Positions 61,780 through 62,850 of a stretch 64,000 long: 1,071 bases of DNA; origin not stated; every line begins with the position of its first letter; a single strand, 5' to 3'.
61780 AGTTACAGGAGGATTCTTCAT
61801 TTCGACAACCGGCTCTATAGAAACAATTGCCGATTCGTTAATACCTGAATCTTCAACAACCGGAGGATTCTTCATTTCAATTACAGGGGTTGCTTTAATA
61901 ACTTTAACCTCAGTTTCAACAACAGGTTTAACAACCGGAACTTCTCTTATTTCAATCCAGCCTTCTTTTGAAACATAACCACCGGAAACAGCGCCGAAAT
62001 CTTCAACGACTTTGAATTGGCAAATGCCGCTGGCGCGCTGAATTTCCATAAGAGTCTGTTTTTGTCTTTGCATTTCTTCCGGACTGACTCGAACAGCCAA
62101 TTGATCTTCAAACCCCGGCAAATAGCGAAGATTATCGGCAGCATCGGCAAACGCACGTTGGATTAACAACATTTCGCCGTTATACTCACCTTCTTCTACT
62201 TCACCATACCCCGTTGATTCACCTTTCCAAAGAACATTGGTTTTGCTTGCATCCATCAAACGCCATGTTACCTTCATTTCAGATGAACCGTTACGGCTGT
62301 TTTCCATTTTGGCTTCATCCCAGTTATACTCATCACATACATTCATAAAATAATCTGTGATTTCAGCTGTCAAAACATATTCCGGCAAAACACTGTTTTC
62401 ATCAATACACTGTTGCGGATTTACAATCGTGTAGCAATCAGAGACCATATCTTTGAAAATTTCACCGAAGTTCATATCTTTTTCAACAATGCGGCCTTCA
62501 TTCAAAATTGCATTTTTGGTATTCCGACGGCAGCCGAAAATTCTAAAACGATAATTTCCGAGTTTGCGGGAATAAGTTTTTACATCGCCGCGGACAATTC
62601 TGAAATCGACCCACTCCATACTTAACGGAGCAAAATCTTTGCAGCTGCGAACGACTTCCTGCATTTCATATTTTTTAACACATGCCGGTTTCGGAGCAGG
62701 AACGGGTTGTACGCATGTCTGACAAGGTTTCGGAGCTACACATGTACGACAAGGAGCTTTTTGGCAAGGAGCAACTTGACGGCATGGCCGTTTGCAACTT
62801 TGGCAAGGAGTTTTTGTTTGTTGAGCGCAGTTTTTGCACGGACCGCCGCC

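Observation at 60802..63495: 897-aa secreted protein with two different in-frame tandem-repeat arrays and a degenerate trypsin-like C-terminal domain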

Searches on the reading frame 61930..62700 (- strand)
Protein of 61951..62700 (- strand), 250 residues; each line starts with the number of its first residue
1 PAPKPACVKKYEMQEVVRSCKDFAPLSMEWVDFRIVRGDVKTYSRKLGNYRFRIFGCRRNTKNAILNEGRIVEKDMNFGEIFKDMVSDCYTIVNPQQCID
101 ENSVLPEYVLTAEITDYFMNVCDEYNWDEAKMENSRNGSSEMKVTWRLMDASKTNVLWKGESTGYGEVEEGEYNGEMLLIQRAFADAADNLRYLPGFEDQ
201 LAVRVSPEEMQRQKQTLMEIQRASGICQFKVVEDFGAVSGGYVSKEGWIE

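Call 7: search_protein_families(library=pfam, proteins=[window:61951-62700:-], max_evalue=10)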
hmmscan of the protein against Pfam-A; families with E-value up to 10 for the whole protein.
window:61951-62700:- (250 aa): 0 families

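Call 16: search_solved_structures(query=A3, max_evalue=10, show_alignments=2)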
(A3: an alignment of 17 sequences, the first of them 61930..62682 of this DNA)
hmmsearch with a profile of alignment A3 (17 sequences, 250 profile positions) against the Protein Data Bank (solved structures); distinct sequences matched with E-value up to 10: 7.
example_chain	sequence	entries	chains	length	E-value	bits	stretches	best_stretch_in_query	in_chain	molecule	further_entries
8xqk_A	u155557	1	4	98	0.17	14.3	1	54-97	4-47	Apoptotic protease-activating factor 1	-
2p1h_A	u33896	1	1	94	0.22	14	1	55-97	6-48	Apoptotic protease-activating factor 1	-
2ygs_A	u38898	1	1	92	0.24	13.9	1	55-97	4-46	APOPTOTIC PROTEASE ACTIVATING FACTOR 1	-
1cww_A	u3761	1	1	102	0.24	13.8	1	55-97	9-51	APOPTOTIC PROTEASE ACTIVATING FACTOR 1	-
3ygs_C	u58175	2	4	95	0.26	13.8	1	55-97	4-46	APOPTOTIC PROTEASE ACTIVATING FACTOR 1 | Apoptotic protease-activating factor 1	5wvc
1c15_A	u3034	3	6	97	0.27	13.7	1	55-97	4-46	APOPTOTIC PROTEASE ACTIVATING FACTOR 1 | PROTEIN (APOPTOTIC PROTEASE ACTIVATING FACTOR 1) | Apoptotic protease-activating factor 1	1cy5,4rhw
5wve_O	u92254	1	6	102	0.3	13.5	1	55-97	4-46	Apoptotic protease-activating factor 1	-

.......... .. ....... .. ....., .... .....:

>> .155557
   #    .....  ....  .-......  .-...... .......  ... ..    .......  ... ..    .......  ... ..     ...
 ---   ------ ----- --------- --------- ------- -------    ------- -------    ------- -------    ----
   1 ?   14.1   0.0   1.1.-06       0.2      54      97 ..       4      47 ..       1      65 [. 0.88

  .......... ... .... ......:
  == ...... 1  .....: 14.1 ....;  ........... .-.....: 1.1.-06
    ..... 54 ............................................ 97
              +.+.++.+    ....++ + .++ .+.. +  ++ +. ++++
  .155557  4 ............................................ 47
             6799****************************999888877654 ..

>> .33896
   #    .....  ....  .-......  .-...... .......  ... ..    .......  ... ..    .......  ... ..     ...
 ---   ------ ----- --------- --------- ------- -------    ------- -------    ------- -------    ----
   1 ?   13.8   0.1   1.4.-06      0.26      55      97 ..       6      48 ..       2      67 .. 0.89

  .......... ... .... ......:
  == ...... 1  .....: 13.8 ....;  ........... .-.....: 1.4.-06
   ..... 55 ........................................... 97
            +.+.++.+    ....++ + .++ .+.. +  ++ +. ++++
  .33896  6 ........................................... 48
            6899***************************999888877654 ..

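Call 25: predict_structure(alignment_id=A3)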
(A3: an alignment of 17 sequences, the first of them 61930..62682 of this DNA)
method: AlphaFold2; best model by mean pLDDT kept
length: 251 residues; sequences in the alignment: 17
mean_pLDDT: 66.4   pTM: 0.66
mean pLDDT of the five models: 66.4, 53.5, 50.5, 49.0, 44.2
residues with pLDDT >= 90: 18; 70-90: 115; 50-70: 49; < 50: 69
segments of 3 or more residues with pLDDT < 50: 1-9, 30-33, 41-64, 224-251
pLDDT, mean of each block of 10 residues (from residue 1): 38 77 69 52 43 37 50 83 81 79 86 62 54 82 86 90 68 84 89 87 85 76 43 31 33 31
secondary structure, 60 per line:
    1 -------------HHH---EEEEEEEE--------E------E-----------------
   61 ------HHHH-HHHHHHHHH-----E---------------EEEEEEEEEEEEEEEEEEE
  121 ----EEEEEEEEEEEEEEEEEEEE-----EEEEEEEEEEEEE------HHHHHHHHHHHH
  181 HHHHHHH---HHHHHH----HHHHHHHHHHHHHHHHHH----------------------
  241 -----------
elements in order: E20-27 H67-70 H72-80 E102-120 E125-144 E150-162 H169-187 H191-196 H201-218
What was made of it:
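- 61996..62673 (-): Middle alpha/beta domain, aa 275-500, the most conserved part of the protein, with six invariant Cys. No Pfam model. Fold resembles CsgG/LptE/PelC. Model with pLDDT 80-90 in the core (call 25).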

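Call 29: fold_search(model_id=the predicted structure, library=pdb)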
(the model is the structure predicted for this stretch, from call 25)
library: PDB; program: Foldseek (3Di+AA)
matches with E <= 10: 693; with E <= 0.001: 51
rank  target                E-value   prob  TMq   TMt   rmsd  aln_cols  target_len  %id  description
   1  4uv2_I                2.4e-06  1.00  0.40  0.42  13.0       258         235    9  Structure of the curli transport lipoprotein CsgG in a non-lipidated, pre-pore conformation (released 2014-09-24)
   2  4uv2_B                3.9e-06  1.00  0.37  0.39  13.6       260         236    8  Structure of the curli transport lipoprotein CsgG in a non-lipidated, pre-pore conformation (released 2014-09-24)
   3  4uv2_N                4.6e-06  1.00  0.40  0.42  13.2       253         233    9  Structure of the curli transport lipoprotein CsgG in a non-lipidated, pre-pore conformation (released 2014-09-24)
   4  4uv2_F                8.1e-06  1.00  0.38  0.41  13.7       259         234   10  Structure of the curli transport lipoprotein CsgG in a non-lipidated, pre-pore conformation (released 2014-09-24)
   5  6l7c_A                1.2e-05  1.00  0.34  0.34  13.7       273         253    9  CsgFG complex with substrate CsgAN6 peptide in Curli biogenesis system (released 2020-01-15)
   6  4uv2_P                1.5e-05  1.00  0.37  0.42  12.9       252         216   10  Structure of the curli transport lipoprotein CsgG in a non-lipidated, pre-pore conformation (released 2014-09-24)
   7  4uv2_G                1.5e-05  1.00  0.33  0.35  17.4       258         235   10  Structure of the curli transport lipoprotein CsgG in a non-lipidated, pre-pore conformation (released 2014-09-24)
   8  4uv2_J                1.6e-05  1.00  0.40  0.43  13.1       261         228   10  Structure of the curli transport lipoprotein CsgG in a non-lipidated, pre-pore conformation (released 2014-09-24)
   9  4uv2_A                1.6e-05  1.00  0.39  0.41  13.4       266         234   10  Structure of the curli transport lipoprotein CsgG in a non-lipidated, pre-pore conformation (released 2014-09-24)
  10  6l7a_A                1.7e-05  1.00  0.36  0.37  13.6       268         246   11  CsgFG complex in Curli biogenesis system (released 2020-01-15)
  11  4uv3_C                2.1e-05  1.00  0.33  0.34  12.9       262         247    8  Structure of the curli transport lipoprotein CsgG in its membrane- bound conformation (released 2014-09-24)
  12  4uv2_E                2.9e-05  1.00  0.40  0.42  12.9       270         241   10  Structure of the curli transport lipoprotein CsgG in a non-lipidated, pre-pore conformation (released 2014-09-24)
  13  4uv2_D                3.3e-05  1.00  0.40  0.42  13.4       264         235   10  Structure of the curli transport lipoprotein CsgG in a non-lipidated, pre-pore conformation (released 2014-09-24)
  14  4uv3_A                3.7e-05  1.00  0.33  0.34  12.9       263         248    8  Structure of the curli transport lipoprotein CsgG in its membrane- bound conformation (released 2014-09-24)
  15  8t8d_A                6.4e-05  0.97  0.21  0.24  11.8       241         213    6  Structure of Helicobacter pylori adhesin A, HpaA (released 2024-01-31)
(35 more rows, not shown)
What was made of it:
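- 61996..62673 (-): Foldseek: CsgG E 2e-6, TM 0.40 (call 29).
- The middle-domain model matches CsgG, LptE, PelC, FlgT and HpaA at E 2e-6 to 1e-3 (call 29).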

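Call 31: search_protein_representatives(alignment_id=A3)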
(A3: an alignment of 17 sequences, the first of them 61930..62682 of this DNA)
Query: 17 sequences, 250 profile positions. Proteins with E-value up to 0.001 (for the whole library): 149; up to 1e-10: 64; up to 1e-30: 40. The best 149 are listed.
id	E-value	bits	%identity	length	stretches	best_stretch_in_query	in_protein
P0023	1.3e-129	447.2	-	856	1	1-239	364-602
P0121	2.3e-120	416.9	-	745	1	2-248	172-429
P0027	1.4e-115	401.2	-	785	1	10-250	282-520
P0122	6.6e-102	356.4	-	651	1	5-225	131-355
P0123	2.2e-101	354.7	-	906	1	9-233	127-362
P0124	3.2e-97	341.1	-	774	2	7-232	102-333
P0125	2.3e-96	338.3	-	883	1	3-225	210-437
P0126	2.4e-95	334.9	-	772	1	7-231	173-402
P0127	1.0e-93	329.6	-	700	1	5-220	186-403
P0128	1.2e-91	322.8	-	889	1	7-226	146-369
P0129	1.4e-91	322.6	-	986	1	7-225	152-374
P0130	1.1e-87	309.9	-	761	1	9-225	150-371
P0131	1.5e-85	302.8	-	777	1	3-226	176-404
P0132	8.6e-85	300.4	-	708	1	4-229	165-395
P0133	7.1e-84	297.4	-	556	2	5-225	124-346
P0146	1.4e-69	250.5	-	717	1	15-223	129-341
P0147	4.5e-69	248.9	-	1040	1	10-218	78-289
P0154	1.7e-44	168.3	-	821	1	16-211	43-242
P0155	1.0e-43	165.8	-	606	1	14-219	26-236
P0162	5.3e-18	81.6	-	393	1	16-188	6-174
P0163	4.1e-17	78.7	-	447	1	10-198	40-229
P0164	7.9e-17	77.7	-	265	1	10-197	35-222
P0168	6.9e-15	71.4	-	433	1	15-197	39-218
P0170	2.8e-14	69.4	-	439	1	15-198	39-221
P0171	3.1e-14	69.2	-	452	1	12-206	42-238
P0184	1.6e-10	57.0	-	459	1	17-202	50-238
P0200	9.6e-08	48.0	-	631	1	16-205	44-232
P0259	4.4e-04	36.0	-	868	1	60-208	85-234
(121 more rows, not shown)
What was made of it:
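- On Two-domain alphaproteobacterial lipoprotein protease family (unnamed): The reciprocal profile search gives E 1e-17 to 1e-4 (call 31).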

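Call 32: search_protein_families(library=pfam, proteins=[P0163, P0168, P0171, P0184, P0162, P0164, P0200, P0147, P0154, P0259], max_evalue=0.01)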
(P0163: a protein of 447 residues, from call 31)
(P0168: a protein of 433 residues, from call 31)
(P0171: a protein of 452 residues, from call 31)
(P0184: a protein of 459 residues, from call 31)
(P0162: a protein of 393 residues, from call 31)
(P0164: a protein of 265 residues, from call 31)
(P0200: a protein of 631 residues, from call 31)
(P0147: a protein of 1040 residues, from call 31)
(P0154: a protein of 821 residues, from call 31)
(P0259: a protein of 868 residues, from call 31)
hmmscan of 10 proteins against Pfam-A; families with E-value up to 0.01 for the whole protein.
P0163 (447 aa): 3 families
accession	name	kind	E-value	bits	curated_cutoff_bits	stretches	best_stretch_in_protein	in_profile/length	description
PF13365.12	Trypsin_2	-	9.6e-28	98.2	27.6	1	278-408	1-144/144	Trypsin-like peptidase domain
PF00089.32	Trypsin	-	5.6e-11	43.1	20.6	1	277-418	26-204/220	Trypsin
PF10459.15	Peptidase_S46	-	3e-05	23.3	22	1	385-410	626-651/698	Peptidase S46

P0168 (433 aa): 3 families
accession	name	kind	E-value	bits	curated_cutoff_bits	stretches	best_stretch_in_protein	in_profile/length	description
PF13365.12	Trypsin_2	-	8.6e-28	98.3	27.6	1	268-398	1-144/144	Trypsin-like peptidase domain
PF00089.32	Trypsin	-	4.7e-13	49.9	20.6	1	259-420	16-217/220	Trypsin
PF10459.15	Peptidase_S46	-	6.4e-07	28.9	22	1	374-403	625-654/698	Peptidase S46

P0171 (452 aa): 4 families
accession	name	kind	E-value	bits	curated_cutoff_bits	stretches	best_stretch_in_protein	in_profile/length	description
PF13365.12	Trypsin_2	-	2.8e-31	109.6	27.6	1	289-419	1-144/144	Trypsin-like peptidase domain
PF00089.32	Trypsin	-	1.8e-12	48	20.6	1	279-442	15-215/220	Trypsin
PF02907.21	Peptidase_S29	-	0.0024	18.1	25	1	381-427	85-132/149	Hepatitis C virus NS3 protease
PF10459.15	Peptidase_S46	-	0.0027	16.9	22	0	285-309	45-70/698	Peptidase S46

P0184 (459 aa): 3 families
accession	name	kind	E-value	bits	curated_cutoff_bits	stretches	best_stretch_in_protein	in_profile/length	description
PF13365.12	Trypsin_2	-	1.4e-29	104.2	27.6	1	289-421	1-144/144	Trypsin-like peptidase domain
PF00089.32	Trypsin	-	2.1e-08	34.7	20.6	1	287-437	24-207/220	Trypsin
PF00949.27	Peptidase_S7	-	0.0051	17.1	20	1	392-437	83-128/131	Peptidase S7, Flavivirus NS3 serine protease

P0162 (393 aa): 3 families
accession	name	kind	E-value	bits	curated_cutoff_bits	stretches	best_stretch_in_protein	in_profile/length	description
PF13365.12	Trypsin_2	-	2.4e-30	106.6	27.6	1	231-361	1-144/144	Trypsin-like peptidase domain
PF00089.32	Trypsin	-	2.6e-14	54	20.6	1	231-375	27-209/220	Trypsin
PF10459.15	Peptidase_S46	-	4.5e-06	26.1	22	1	338-367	626-655/698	Peptidase S46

P0164 (265 aa): 0 families

P0200 (631 aa): 0 families

P0147 (1040 aa): 1 family
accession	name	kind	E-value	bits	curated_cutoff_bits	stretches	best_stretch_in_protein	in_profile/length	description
PF13365.12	Trypsin_2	-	5.5e-07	30.8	27.6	1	836-970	1-144/144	Trypsin-like peptidase domain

P0154 (821 aa): 1 family
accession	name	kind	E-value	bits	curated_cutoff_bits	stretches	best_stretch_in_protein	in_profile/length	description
PF13365.12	Trypsin_2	-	9.6e-14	52.8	27.6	1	635-768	1-144/144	Trypsin-like peptidase domain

P0259 (868 aa): 2 families
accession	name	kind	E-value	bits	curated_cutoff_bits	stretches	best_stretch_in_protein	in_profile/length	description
PF13365.12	Trypsin_2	-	7.8e-13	49.8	27.6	1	707-836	3-144/144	Trypsin-like peptidase domain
PF13175.12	AAA_15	-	0.00023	21.4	32.1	1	118-446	55-283/374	AAA ATPase domain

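Call 37: find_related_loci(query=A3, collection=genome_contigs, flank=6000)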
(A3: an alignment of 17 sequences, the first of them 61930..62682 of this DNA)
Query A3 (251 aa) in genome_contigs; peptide patterns used: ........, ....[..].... (x = any residue, [..] = any of these).
191 stretches matched a pattern; 108 encode a relative of the query (tblastn E <= 1e-3); the best 80 are kept; 80 distinct loci.
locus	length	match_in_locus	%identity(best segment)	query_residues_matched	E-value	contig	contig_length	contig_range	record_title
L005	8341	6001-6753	99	1-251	4e-174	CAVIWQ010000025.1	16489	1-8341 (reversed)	Bacteroidaceae bacterium isolate G02630-L1_cleanbin_000010 genome assembly, contig: Spades_G02630-L1_contig_1675, whole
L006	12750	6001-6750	86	1-250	8e-153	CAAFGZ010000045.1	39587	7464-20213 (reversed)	MAG TPA_asm: Alphaproteobacteria bacterium, isolate HGM16772, WGS project CAAFGZ010000000 data, contig: SRS146812_107_k9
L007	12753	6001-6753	79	1-250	6e-141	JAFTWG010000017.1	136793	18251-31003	MAG: Alphaproteobacteria bacterium isolate RGIG4207 Roe_deer_Colon-3__c4946, whole genome shotgun sequence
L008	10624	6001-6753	79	1-250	1e-140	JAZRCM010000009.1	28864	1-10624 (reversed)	MAG: Alphaproteobacteria bacterium isolate T1900045514_YK20190208.MAGScoT_cleanbin_000005 SGB_7587_k141_996279, whole ge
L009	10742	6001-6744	79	1-247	3e-140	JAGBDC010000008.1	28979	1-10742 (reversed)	MAG: Alphaproteobacteria bacterium isolate RGIG9009 Water_deer_Rectum-3__c147483, whole genome shotgun sequence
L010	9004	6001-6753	78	1-250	9e-140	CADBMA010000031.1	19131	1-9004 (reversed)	MAG: uncultured Rhodospirillales bacterium isolate RUG14090 genome assembly, contig: RUG14090_asm_31, whole genome shotg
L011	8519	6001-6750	73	1-250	7e-133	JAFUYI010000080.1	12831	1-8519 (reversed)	MAG: Alphaproteobacteria bacterium isolate RGIG4937 Roe_deer_Rumen-3__c303853, whole genome shotgun sequence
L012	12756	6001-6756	71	1-251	1e-120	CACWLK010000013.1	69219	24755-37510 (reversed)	MAG: uncultured Rhodospirillales bacterium isolate RUG10691 genome assembly, contig: RUG10691_asm_13, whole genome shotg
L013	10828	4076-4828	69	10-251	2e-112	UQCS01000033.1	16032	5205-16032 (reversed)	uncultured Azospirillum sp. isolate UMGS149 genome assembly, contig: NODE_971_length_16032_cov_6.110784, whole genome sh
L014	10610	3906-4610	70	1-235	5e-112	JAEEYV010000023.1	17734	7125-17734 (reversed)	MAG: Alphaproteobacteria bacterium isolate Tb.RUG.69 k141_5152279_flag=1_multi=17.0000_len=17734, whole genome shotgun s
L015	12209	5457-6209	68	10-251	2e-111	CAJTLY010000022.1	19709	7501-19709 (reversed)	MAG TPA_asm: uncultured Alphaproteobacteria bacterium isolate MGBC103387 genome assembly, contig: MGBC103387.22, whole g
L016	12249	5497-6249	69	10-251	8e-111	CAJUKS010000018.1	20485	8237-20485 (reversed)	MAG TPA_asm: uncultured Alphaproteobacteria bacterium isolate MGBC160833 genome assembly, contig: MGBC160833.18, whole g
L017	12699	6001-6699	69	1-233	1e-110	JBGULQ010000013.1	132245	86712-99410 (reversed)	MAG: Alphaproteobacteria bacterium isolate ruminal_MAG_253 ruminal_MAG_253_contig_0013, whole genome shotgun sequence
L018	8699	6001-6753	68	10-251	2e-110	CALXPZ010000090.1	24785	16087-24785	MAG: uncultured Alphaproteobacteria bacterium isolate E20__bin236 genome assembly, contig: E20__k127_2758436, whole geno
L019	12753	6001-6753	67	10-251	2e-109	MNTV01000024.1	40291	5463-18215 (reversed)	MAG: Azospirillum sp. 51_20 Ley3_66761_scaffold_1107, whole genome shotgun sequence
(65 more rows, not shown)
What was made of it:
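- All carriers live in animal guts or rumens (call 37).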

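Call 41: list_cluster_members(proteins=[P0163, P0168, P0171, P0184, P0162, P0170, P0154, P0147])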
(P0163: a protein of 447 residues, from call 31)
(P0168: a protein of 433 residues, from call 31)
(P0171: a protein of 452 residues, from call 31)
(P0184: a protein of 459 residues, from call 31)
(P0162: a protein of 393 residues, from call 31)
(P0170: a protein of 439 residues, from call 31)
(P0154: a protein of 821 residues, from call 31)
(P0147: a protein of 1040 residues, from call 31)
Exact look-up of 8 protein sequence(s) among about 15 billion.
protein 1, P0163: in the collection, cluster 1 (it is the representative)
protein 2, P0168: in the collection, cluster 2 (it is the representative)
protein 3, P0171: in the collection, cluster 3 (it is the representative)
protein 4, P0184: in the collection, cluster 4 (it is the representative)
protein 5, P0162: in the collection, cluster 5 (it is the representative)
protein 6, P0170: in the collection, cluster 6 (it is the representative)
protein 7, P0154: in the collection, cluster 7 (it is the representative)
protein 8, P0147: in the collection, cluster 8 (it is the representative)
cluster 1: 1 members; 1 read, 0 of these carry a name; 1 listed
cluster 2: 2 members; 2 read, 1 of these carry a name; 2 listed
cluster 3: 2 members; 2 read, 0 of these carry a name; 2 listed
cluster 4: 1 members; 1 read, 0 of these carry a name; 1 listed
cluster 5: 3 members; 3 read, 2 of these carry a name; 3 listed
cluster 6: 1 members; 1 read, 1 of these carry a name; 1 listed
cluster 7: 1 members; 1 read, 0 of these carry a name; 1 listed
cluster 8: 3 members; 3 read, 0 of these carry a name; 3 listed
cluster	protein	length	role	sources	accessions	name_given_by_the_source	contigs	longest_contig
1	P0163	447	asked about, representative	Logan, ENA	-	-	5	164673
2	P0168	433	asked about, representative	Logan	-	-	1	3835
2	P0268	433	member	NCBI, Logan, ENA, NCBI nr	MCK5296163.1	MAG: serine protease [Alphaproteobacteria bacterium] | serine protease [Alphaproteobacteria bacterium]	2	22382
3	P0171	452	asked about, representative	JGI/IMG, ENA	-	-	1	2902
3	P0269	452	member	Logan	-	-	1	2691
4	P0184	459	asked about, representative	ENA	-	-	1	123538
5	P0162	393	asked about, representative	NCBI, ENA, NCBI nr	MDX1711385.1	MAG: trypsin-like peptidase domain-containing protein [Rhodovibrionaceae bacterium] | trypsin-like peptidase domain-containing protein [Rhodovibrionaceae bacterium]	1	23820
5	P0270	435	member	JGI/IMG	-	S1-C subfamily serine protease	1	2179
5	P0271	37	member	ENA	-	-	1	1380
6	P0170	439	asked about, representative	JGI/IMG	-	serine protease Do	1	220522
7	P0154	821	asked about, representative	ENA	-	-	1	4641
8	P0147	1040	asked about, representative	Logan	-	-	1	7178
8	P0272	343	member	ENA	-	-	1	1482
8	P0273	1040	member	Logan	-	-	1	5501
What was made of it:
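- Closest known: Unnamed family of ~430-460-aa alphaproteobacterial lipoprotein S1C serine proteases. Same: Also alphaproteobacterial (call 41).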
